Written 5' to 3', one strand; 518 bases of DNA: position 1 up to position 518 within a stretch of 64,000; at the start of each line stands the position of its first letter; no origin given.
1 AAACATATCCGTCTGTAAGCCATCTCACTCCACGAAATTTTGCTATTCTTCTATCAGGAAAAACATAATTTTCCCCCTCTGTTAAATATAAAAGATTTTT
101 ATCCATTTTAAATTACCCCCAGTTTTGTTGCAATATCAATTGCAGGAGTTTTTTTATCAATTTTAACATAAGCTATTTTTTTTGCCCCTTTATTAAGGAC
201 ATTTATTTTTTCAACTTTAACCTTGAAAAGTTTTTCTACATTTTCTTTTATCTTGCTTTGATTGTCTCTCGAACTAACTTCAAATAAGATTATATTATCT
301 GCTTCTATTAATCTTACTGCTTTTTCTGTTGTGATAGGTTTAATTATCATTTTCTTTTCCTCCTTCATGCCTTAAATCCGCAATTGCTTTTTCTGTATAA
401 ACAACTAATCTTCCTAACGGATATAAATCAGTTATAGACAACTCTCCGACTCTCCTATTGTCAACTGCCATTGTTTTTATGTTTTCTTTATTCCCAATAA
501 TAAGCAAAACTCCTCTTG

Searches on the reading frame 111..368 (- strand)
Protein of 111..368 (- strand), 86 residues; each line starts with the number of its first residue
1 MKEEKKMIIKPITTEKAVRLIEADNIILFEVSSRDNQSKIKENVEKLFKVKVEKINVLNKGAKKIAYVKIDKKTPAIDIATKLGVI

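Call 66: search_protein_families(library=pfam, alignment_id=A4, max_evalue=0.001)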
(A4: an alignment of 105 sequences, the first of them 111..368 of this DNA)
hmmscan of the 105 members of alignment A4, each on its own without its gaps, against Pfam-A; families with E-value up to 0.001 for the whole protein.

A. member 1, window:111-368:- (86 aa): 1 family
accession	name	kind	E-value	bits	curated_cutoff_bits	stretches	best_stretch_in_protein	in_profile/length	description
PF00276.25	Ribosomal_L23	-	2.1e-14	54.1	30.8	1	7-75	2-69/86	Ribosomal protein L23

B. families by the number of members that match (of 105 scanned): 79 families (the first 25 are shown)
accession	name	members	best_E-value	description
PF18765.7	Polbeta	4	3e-13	Polymerase beta, Nucleotidyltransferase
PF01909.29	NTP_transf_2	4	1.8e-11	Nucleotidyltransferase domain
PF01870.24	Hjc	2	4.3e-24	Archaeal holliday junction resolvase (hjc)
PF25212.1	HVO_A0114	2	2.7e-15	HVO_A0114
PF01850.27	PIN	2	1.8e-14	PIN domain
PF00428.24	Ribosomal_60s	2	5.4e-11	60s Acidic ribosomal protein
PF04014.23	MazE_antitoxin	2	1.7e-07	Antidote-toxin recognition MazE, bacterial antitoxin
PF22600.2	MTPAP-like_central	2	2.5e-05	Poly(A) RNA polymerase, mitochondrial-like, central palm domain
PF18936.5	DUF5684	2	0.00011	Family of unknown function (DUF5684)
PF01978.25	TrmB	2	0.00013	Sugar-specific transcriptional regulator TrmB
PF00352.27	TBP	1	5.2e-62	Transcription factor TFIID (or TATA-binding protein, TBP)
PF01592.21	NifU_N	1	3.1e-43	NifU-like N terminal domain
PF00578.27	AhpC-TSA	1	1.9e-41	AhpC/TSA family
PF09055.16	Sod_Ni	1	3.3e-38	Nickel-containing superoxide dismutase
PF02452.23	PemK_toxin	1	6.6e-34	PemK-like, MazF-like toxin of type II toxin-antitoxin system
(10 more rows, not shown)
